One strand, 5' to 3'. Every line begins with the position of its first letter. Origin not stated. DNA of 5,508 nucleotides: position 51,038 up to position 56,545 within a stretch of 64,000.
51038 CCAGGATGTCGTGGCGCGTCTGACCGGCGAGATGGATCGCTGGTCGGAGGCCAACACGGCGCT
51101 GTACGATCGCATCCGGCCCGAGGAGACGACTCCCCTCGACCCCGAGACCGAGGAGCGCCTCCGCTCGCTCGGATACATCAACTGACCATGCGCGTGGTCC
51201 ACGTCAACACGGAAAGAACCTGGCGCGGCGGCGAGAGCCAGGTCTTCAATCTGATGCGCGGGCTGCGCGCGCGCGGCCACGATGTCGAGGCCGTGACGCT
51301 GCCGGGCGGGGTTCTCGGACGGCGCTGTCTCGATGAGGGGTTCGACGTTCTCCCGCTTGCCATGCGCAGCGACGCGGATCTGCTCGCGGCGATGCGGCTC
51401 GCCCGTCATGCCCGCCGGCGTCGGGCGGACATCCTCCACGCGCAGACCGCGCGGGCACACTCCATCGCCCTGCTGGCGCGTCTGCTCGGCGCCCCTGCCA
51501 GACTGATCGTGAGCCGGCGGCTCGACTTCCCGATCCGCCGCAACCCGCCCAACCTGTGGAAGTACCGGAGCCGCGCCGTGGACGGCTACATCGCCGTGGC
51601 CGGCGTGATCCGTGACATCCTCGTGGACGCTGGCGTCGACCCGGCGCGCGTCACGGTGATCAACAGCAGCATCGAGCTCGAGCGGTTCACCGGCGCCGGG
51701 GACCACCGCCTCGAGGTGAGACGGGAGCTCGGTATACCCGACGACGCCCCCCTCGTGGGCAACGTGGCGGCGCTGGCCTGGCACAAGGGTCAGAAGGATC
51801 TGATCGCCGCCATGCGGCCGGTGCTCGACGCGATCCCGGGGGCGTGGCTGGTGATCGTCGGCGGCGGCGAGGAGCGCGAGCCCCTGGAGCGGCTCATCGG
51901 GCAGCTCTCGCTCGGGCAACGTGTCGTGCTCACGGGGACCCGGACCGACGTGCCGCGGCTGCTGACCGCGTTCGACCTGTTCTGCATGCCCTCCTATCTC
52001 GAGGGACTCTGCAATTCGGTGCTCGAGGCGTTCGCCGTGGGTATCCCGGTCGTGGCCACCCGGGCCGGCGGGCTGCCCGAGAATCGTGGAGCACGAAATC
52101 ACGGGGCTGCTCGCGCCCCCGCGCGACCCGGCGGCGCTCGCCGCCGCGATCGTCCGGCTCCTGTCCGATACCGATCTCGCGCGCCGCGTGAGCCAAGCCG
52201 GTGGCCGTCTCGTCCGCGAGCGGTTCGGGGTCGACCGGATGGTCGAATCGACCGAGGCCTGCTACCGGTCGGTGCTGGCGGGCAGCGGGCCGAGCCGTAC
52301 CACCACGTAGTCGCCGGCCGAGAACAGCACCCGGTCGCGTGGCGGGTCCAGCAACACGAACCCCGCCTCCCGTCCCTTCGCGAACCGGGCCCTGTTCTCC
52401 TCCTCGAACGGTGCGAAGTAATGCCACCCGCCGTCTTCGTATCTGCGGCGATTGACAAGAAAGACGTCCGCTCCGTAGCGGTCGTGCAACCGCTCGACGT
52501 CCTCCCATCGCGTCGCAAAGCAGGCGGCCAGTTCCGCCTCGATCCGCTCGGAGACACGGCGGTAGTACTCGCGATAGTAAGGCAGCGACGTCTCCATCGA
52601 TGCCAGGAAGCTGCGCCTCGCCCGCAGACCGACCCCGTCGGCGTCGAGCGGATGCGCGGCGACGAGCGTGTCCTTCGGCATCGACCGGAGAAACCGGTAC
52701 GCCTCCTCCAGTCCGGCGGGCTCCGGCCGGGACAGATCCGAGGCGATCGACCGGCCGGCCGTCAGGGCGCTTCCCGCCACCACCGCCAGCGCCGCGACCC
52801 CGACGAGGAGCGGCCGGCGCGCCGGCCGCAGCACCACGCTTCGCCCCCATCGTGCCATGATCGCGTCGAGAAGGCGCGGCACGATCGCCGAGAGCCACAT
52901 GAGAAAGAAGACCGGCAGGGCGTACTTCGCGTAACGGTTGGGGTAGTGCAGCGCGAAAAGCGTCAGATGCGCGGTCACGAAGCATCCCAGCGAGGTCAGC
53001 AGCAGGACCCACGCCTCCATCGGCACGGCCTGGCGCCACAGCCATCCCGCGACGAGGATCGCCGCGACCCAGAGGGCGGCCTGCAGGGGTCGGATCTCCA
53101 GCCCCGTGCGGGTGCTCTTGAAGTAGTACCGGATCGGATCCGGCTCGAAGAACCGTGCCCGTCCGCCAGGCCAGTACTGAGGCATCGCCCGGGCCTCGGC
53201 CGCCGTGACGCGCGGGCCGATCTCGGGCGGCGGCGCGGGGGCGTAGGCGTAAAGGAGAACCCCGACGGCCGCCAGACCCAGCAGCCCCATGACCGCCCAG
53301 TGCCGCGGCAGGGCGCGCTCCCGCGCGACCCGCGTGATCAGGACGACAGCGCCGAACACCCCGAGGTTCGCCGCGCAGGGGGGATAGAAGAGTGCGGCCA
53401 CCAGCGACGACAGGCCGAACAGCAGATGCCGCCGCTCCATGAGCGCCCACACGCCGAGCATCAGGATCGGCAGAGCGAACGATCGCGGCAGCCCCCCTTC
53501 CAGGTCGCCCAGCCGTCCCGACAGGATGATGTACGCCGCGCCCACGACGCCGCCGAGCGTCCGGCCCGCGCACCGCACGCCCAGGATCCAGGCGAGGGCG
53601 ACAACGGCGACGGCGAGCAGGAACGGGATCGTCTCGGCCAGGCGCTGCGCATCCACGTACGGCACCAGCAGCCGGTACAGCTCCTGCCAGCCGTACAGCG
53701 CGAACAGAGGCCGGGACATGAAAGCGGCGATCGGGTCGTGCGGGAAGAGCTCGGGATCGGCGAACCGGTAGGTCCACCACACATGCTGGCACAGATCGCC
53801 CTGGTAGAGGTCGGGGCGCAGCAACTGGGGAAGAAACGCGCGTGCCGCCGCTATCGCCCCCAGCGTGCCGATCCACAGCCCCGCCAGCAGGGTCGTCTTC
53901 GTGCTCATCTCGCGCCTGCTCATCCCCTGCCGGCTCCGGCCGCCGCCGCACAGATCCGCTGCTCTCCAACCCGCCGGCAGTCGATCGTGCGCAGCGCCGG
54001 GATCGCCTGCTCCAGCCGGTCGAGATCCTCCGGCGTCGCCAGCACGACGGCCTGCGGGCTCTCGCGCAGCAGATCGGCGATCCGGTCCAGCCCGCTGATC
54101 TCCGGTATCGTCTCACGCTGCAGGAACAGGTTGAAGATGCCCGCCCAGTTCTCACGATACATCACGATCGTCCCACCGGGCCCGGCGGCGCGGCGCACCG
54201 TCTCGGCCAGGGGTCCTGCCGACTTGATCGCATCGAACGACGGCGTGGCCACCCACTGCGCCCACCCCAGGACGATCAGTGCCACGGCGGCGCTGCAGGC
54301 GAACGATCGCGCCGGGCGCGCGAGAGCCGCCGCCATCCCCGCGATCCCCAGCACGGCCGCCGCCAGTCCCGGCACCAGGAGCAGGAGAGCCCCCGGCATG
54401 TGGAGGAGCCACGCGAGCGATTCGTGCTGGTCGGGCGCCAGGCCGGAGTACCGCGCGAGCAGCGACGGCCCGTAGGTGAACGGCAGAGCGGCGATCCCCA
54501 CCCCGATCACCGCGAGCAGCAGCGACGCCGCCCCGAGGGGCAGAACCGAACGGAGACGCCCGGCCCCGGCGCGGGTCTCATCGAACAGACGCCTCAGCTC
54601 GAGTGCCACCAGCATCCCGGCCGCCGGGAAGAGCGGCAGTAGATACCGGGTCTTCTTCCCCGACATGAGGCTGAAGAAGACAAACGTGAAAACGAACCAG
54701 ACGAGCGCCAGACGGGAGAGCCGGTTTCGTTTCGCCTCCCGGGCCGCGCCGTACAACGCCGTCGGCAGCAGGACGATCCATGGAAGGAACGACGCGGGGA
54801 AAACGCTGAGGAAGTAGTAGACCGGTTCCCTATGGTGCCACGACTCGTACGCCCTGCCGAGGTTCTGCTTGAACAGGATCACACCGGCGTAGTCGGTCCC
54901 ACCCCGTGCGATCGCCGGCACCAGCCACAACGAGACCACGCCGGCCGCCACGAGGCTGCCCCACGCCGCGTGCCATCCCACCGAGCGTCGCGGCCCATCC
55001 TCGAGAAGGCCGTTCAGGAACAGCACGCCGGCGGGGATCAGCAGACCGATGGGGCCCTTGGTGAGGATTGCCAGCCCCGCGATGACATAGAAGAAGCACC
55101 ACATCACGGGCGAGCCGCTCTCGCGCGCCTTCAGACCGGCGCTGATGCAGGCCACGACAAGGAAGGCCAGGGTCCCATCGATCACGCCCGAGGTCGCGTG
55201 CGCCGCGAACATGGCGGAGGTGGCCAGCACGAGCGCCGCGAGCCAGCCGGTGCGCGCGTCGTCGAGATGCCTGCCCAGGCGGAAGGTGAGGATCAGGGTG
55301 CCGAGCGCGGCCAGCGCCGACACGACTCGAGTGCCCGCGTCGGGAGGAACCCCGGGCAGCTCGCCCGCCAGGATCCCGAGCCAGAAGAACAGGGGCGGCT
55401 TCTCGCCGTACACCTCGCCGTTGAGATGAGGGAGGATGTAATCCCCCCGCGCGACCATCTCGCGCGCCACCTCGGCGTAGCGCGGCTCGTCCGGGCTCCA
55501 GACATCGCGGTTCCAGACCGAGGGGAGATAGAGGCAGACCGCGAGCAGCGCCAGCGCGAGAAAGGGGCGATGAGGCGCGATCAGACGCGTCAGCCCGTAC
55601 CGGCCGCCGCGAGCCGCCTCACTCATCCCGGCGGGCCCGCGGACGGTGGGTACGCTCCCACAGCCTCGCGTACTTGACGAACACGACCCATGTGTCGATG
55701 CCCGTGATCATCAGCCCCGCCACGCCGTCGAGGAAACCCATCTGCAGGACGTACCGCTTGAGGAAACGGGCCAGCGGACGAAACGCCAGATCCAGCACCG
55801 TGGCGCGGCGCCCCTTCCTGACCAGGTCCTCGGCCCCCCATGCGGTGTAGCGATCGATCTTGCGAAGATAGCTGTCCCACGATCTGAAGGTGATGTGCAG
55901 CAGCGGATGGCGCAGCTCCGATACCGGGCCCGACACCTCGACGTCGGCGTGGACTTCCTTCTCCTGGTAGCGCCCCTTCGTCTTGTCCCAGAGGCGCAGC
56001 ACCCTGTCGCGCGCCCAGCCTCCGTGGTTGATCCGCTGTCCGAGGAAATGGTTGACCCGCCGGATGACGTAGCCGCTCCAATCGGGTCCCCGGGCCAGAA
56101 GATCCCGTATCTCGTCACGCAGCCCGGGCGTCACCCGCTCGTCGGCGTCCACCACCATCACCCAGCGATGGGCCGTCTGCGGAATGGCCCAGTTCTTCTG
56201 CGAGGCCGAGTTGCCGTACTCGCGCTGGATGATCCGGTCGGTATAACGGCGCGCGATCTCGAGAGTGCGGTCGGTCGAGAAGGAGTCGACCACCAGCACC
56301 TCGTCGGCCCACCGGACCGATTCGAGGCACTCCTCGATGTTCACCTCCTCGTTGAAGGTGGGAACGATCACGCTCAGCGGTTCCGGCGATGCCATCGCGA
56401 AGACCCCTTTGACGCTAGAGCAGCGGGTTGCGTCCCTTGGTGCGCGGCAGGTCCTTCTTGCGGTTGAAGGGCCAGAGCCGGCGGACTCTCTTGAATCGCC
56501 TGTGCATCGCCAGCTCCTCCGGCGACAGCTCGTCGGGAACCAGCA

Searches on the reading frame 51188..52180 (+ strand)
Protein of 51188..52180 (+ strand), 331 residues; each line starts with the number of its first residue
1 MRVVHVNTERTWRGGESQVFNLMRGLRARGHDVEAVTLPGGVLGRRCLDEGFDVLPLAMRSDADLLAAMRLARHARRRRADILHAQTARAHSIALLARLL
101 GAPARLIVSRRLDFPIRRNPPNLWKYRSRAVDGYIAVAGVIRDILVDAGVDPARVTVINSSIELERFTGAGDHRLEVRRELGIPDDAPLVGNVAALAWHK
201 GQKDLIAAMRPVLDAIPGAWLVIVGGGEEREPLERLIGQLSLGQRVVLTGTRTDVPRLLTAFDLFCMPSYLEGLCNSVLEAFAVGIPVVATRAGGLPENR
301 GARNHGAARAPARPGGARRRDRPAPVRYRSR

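Call 6: search_protein_families(library=pfam, proteins=[window:51188-52180:+], max_evalue=0.01)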
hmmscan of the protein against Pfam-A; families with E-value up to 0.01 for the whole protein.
window:51188-52180:+ (331 aa): 6 families
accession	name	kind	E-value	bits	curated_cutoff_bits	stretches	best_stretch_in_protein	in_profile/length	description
PF00534.26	Glycos_transf_1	-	1.8e-29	102.9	26.4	1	176-299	4-130/172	Glycosyl transferases group 1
PF13692.12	Glyco_trans_1_4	-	2.2e-25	90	27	1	188-298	2-113/142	Glycosyl transferases group 1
PF13439.12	Glyco_transf_4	-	1.2e-19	71.4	28.5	1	13-166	2-170/170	Glycosyltransferase Family 4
PF13579.12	Glyco_trans_4_4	-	1.5e-15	58.4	29.7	1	14-158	2-155/158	Glycosyl transferase 4-like domain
PF13477.12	Glyco_trans_4_2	-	6.2e-07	30.1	23.4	1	19-125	13-121/139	Glycosyl transferase 4-like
PF20706.3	GT4-conflict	-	0.00032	20.3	26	1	200-296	212-316/385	Family 4 Glycosyltransferase in conflict systems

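Call 14: search_protein_families(library=ncbifam, proteins=[window:51188-52180:+], max_evalue=0.01)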
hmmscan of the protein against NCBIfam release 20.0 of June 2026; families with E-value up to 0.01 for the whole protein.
window:51188-52180:+ (331 aa): 32 families (the best 25 are shown)
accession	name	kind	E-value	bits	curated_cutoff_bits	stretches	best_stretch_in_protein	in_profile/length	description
TIGR03088.1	stp2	hypoth_equivalog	3.5e-37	128.3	409.05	1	3-298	4-309/374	TIGR03088 family PEP-CTERM/XrtA system glycosyltransferase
TIGR03999.1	thiol_BshA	equivalog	9.4e-21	74.1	273.7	1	153-300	167-311/375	N-acetyl-alpha-D-glucosaminyl L-malate synthase BshA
NF041876.1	EPS_EpsE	equivalog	1.6e-20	73.7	400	1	64-298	98-332/389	exopolysaccharide biosynthesis GT4 family glycosyltransferase EpsE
NF047684.1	TeichurnBiosyTuaC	equivalog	3.8e-20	72.2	550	1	156-303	188-331/391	teichuronic acid biosynthesis protein TuaC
TIGR04063.1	stp3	hypoth_equivalog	1.8e-17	63.4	442.05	1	129-296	156-329/397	TIGR04063 family PEP-CTERM/XrtA system glycosyltransferase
TIGR03449.1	mycothiol_MshA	equivalog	2.5e-15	56.3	462.5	1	142-297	177-339/406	D-inositol-3-phosphate glycosyltransferase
TIGR04047.1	MSMEG_0565_glyc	hypoth_equivalog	3.5e-15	56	259.85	1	13-293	12-308/373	MSMEG_0565 family glycosyltransferase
NF011726.0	PRK15179.1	equivalog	5.2e-14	51.5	733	1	149-298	478-628/694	Vi polysaccharide biosynthesis protein TviE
TIGR02149.1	glgA_Coryne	subfamily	1.5e-13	50.6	302.4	1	129-298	143-320/391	glycogen synthase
TIGR04157.1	glyco_rSAM_CFB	subfamily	8.2e-13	48.1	400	1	130-298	169-337/406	TIGR04157 family glycosyltransferase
NF050063.1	ProtGlycPglJ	equivalog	2.6e-12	46.6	500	1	74-292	80-296/363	N-acetylgalactosamine-N,N'-diacetylbacillosaminyl-diphospho-undecaprenol 4-alpha-N-acetylgalactosaminyltransferase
NF038011.1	PelF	equivalog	3.3e-11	42.9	100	1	135-295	262-417/489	GT4 family glycosyltransferase PelF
NF012034.0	PRK15490.1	equivalog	8.6e-10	37.6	813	1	211-297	422-508/578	Vi polysaccharide biosynthesis glycosyltransferase TviE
NF053787.1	GlcN_PG_synth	equivalog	1.8e-08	33.6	480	1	131-300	144-300/361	N-acetylglucosaminyl phosphatidylglycerol synthase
NF047880.1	glyco_SdgA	exception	8.4e-08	31.2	800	1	193-290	321-418/488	serine-aspartate repeat adhesin O-glycosyltransferase SdgA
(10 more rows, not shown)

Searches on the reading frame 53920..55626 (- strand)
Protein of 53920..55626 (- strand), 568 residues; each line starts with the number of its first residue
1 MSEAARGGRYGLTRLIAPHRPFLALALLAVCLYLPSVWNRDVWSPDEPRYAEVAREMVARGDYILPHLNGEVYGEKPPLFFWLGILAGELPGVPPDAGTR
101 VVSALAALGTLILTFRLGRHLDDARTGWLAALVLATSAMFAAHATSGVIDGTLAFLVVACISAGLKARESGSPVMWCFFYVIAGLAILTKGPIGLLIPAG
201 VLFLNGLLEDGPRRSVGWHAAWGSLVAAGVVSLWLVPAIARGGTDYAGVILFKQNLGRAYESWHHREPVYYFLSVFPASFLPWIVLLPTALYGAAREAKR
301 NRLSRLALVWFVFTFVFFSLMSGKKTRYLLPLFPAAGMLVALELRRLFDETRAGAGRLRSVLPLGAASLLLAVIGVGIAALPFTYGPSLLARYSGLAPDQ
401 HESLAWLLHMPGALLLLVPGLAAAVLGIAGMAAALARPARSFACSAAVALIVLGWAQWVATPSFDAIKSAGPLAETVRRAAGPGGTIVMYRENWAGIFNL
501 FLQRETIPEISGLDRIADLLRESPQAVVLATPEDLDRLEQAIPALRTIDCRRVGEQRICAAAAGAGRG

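Call 12: search_protein_families(library=pfam, proteins=[window:53920-55626:-], max_evalue=0.001)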
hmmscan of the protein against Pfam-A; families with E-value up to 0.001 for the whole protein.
window:53920-55626:- (568 aa): 3 families
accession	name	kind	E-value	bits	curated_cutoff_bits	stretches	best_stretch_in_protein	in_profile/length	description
PF13231.12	PMT_2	-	1e-16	62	26.1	1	76-231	2-154/160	Dolichyl-phosphate-mannose-protein mannosyltransferase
PF02366.24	PMT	-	1.1e-15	58.4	22.7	1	22-238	5-230/245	Dolichyl-phosphate-mannose-protein mannosyltransferase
PF03901.23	Glyco_transf_22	-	0.00014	21.6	23.8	1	252-352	240-335/414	Alg9-like mannosyltransferase family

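Call 14: search_protein_families(library=ncbifam, proteins=[window:53920-55626:-], max_evalue=0.01)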
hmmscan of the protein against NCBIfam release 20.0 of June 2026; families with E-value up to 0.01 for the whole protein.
window:53920-55626:- (568 aa): 1 family
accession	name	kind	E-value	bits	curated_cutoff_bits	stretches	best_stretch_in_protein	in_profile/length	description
NF009784.2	PRK13279.1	equivalog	9.9e-51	172.9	567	1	23-375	8-363/539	lipid IV(A) 4-amino-4-deoxy-L-arabinosyltransferase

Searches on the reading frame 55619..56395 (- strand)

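Call 12: search_protein_families(library=pfam, proteins=[window:55619-56395:-], max_evalue=0.001)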
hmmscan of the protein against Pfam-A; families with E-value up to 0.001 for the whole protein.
window:55619-56395:- (258 aa): 3 families
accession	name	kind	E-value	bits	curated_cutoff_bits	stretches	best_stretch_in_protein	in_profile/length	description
PF00535.33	Glycos_transf_2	-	7.4e-19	68.7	23.3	1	8-137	1-138/168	Glycosyl transferase family 2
PF13641.12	Glyco_tranf_2_3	-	9.3e-06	26.2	27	1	5-91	2-102/230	Glycosyltransferase like family 2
PF13704.12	Glyco_tranf_2_4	-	0.00015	22.6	27.5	1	15-87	2-83/98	Glycosyl transferase family 2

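Call 14: search_protein_families(library=ncbifam, proteins=[window:55619-56395:-], max_evalue=0.01)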
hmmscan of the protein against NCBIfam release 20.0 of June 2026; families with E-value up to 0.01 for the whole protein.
window:55619-56395:- (258 aa): 13 families
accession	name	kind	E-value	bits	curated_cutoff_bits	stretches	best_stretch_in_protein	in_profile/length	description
TIGR04283.1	glyco_like_mftF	equivalog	8.2e-16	58.3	182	1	7-110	1-108/221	TIGR04283 family arsenosugar biosynthesis glycosyltransferase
NF007482.0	PRK10073.1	equivalog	1.3e-08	34.2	423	1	4-96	5-106/334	glycosyltransferase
TIGR04195.1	S_glycosyl_SunS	equivalog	2.1e-08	33.4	350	1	12-86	64-142/421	SunS family peptide S-glycosyltransferase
TIGR04182.1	glyco_TIGR04182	equivalog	1.2e-07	31.4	325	1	8-103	3-100/293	S-layer glycoprotein N-glycosyltransferase AglJ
NF010496.0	PRK13915.1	equivalog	8.5e-07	28.3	262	1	7-59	33-92/307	glucosyl-3-phosphoglycerate synthase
NF047683.1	TeichurnBiosyTuaG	equivalog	2.6e-06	27.3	400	1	6-89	7-100/252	teichuronic acid biosynthesis protein TuaG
NF045692.1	OglycostaseCruG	equivalog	1.4e-05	24.2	600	1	7-92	43-144/386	2'-O-glycosyltransferase CruG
NF041391.1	DPhHxTase_Halo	equivalog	0.00067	18.7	375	1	13-88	3-81/213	dolichyl-phosphate hexose transferase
NF041875.1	EPS_EpsD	equivalog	0.00075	19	370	1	7-92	1-96/325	exopolysaccharide biosynthesis glycosyltransferase EpsD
TIGR03937.1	PgaC_IcaA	equivalog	0.0012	17.9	422.3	1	5-86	45-136/407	poly-beta-1,6-N-acetyl-D-glucosamine synthase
NF053739.1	GlytfEpsEBac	equivalog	0.0017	17.4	450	0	7-56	3-56/265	glycosyltransferase EpsE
NF038302.1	EPS_HpsE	equivalog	0.0038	16.2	300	1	7-55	3-58/307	hormogonium polysaccharide biosynthesis glycosyltransferase HpsE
NF058614.1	PPMAGASynPpgS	equivalog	0.0083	15.6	370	0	9-57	4-53/226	polyprenyl-phospho-N-acetylgalactosaminyl synthase PpgS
